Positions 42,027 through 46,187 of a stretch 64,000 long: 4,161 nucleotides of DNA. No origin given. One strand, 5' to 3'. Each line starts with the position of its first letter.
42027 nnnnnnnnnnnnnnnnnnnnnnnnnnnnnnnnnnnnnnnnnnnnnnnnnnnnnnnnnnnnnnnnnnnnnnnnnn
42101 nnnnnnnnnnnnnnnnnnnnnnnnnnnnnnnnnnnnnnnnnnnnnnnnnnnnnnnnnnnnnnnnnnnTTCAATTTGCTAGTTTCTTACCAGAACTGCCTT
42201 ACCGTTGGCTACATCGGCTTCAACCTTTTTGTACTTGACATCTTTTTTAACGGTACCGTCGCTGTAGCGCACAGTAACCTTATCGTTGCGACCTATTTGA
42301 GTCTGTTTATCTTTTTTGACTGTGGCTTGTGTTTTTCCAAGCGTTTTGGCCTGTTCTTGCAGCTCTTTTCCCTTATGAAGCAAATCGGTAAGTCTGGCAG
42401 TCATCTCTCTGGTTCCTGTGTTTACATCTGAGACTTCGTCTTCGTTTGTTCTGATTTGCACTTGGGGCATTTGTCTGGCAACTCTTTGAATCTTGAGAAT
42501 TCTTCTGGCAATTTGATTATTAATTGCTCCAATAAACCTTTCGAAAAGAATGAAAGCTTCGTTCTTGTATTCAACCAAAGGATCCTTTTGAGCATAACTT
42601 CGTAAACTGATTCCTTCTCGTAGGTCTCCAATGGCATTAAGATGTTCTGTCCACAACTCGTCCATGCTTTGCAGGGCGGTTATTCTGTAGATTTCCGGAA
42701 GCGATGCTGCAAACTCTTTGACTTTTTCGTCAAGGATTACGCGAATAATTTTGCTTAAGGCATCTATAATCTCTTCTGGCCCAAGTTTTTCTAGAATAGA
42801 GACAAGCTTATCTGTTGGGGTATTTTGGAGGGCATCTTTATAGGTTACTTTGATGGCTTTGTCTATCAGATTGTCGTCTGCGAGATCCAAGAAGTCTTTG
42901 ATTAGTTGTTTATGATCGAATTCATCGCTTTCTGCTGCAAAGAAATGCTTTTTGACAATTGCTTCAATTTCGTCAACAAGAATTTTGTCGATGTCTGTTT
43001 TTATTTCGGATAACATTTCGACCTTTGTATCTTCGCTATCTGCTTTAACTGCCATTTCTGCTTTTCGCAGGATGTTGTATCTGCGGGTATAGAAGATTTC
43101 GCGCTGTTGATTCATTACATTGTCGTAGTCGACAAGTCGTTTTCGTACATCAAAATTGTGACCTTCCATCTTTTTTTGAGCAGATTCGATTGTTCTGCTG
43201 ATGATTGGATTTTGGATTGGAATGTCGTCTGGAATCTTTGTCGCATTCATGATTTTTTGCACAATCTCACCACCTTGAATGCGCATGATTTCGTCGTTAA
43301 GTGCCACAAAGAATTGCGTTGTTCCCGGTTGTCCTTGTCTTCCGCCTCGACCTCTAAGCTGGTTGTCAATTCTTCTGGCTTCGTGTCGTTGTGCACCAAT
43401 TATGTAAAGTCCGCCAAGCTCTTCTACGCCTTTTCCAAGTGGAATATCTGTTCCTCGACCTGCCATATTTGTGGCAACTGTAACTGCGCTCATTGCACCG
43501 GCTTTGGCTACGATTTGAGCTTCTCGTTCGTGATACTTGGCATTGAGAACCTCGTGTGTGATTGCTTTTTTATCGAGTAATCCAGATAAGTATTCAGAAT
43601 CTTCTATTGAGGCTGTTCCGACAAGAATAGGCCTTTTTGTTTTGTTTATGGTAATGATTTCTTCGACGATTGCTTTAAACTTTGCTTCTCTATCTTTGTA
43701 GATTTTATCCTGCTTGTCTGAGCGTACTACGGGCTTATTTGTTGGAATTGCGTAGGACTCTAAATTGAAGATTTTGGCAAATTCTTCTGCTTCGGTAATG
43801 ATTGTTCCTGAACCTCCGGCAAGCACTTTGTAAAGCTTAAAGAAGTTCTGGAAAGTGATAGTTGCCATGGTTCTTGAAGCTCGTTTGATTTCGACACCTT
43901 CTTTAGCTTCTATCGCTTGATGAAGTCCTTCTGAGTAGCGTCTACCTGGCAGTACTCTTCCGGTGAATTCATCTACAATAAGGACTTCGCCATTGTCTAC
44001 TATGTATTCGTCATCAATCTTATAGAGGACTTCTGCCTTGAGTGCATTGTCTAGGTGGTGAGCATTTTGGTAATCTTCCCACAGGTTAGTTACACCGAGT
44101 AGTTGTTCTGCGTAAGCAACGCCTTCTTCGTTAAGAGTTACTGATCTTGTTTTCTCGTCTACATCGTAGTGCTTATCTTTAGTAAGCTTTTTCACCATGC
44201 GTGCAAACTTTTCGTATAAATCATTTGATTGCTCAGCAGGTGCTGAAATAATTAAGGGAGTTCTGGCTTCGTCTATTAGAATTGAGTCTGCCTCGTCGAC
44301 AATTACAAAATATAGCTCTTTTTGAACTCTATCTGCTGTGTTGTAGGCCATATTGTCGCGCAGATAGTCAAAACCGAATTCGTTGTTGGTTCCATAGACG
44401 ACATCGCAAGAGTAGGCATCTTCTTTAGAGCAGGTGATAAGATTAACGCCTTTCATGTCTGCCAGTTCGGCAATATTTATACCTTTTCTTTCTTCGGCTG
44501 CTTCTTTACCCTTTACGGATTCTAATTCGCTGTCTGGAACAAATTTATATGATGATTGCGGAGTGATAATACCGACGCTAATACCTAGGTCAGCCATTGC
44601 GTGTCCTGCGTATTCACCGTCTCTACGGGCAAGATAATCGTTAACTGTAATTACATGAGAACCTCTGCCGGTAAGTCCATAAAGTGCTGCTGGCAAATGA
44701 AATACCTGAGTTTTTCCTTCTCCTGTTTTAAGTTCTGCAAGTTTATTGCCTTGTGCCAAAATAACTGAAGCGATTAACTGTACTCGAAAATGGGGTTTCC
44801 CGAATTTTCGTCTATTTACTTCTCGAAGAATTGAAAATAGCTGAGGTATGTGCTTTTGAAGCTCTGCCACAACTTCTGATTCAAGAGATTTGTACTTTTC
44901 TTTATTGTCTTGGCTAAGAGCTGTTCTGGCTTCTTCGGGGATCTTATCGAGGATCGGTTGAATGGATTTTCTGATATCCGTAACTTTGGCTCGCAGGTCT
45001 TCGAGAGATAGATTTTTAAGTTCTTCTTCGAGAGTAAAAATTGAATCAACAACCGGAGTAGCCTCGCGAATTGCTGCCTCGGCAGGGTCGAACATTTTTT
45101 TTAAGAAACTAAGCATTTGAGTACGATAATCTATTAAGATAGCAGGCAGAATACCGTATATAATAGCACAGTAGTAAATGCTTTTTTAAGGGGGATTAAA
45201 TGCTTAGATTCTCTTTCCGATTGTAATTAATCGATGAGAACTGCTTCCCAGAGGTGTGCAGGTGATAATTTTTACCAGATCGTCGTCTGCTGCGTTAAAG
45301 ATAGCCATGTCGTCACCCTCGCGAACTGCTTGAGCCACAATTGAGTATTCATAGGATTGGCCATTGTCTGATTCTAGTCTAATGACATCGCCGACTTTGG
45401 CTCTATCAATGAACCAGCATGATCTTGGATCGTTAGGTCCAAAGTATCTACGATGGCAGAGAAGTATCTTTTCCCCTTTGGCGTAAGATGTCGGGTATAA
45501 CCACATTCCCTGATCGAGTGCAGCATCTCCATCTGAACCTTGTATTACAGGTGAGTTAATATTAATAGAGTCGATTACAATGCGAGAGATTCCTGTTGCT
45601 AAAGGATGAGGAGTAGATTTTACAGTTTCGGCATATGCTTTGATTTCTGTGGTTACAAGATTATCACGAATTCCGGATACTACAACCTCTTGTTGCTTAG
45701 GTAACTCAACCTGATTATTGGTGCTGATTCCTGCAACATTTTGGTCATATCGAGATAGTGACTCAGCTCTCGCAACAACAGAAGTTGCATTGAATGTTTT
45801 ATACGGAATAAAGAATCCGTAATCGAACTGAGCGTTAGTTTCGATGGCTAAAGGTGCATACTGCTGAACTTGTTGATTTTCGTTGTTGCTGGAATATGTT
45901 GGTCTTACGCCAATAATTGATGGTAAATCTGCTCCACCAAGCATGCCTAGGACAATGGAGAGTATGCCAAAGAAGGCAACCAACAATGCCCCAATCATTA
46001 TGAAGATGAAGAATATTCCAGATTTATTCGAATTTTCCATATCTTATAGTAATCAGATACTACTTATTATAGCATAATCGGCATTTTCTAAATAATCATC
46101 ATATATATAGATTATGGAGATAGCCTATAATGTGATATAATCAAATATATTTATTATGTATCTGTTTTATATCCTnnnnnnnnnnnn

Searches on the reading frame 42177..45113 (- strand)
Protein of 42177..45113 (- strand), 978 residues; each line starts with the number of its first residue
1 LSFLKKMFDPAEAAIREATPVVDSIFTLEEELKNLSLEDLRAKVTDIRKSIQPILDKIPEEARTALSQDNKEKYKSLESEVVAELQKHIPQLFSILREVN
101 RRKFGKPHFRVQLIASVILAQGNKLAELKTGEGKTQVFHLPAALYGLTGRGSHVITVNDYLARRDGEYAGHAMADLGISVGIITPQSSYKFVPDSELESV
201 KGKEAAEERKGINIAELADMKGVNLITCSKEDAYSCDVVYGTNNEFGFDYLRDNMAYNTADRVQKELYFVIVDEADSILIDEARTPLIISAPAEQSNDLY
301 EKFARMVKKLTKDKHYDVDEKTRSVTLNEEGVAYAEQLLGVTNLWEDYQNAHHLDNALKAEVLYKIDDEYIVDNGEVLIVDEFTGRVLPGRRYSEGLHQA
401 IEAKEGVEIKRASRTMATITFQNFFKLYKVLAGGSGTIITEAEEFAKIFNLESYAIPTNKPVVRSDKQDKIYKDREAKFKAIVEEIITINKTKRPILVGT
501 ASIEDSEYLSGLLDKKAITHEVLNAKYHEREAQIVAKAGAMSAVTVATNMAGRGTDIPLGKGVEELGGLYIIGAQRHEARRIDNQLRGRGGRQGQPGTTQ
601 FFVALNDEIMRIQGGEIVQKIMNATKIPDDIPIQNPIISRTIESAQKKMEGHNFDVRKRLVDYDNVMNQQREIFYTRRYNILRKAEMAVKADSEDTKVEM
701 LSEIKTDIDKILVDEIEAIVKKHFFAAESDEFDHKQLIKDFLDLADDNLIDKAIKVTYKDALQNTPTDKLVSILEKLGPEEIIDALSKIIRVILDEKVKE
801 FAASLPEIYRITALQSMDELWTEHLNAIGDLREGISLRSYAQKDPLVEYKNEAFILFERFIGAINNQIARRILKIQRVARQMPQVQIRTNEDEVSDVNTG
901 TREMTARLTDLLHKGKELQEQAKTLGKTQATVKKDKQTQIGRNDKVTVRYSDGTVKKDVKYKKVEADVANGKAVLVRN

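Call 8: search_protein_families(library=pfam, proteins=[window:42177-45113:-], max_evalue=0.01)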
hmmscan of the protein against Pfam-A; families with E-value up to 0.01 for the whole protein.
window:42177-45113:- (978 aa): 6 families
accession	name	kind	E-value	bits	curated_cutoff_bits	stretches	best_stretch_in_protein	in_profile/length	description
PF07517.20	SecA_DEAD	-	1.7e-94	316.8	24.6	1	5-445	2-289/290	SecA DEAD-like domain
PF21090.3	P-loop_SecA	-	1.5e-68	230.9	27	2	461-561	1-101/205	SecA P-loop domain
PF07516.18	SecA_SW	-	7.4e-48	163.7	26.7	1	632-876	1-200/200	SecA Wing and Scaffold domain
PF01043.26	SecA_PP_bind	-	1.8e-38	131.9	23.5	1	296-402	2-110/110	SecA preprotein cross-linking domain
PF00270.35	DEAD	-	0.00026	21.2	26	0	117-280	10-131/167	DEAD/DEAH box helicase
PF00271.37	Helicase_C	-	0.0031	18.2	23.5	0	478-564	2-88/110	Helicase conserved C-terminal domain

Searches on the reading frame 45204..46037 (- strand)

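Call 8: search_protein_families(library=pfam, proteins=[window:45204-46037:-], max_evalue=0.01)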
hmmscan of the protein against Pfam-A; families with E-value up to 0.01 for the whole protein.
window:45204-46037:- (277 aa): 1 family
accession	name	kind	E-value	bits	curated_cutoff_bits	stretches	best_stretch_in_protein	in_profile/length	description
PF04203.18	Sortase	-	3.9e-14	52.9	26.6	1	153-276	1-124/125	Sortase domain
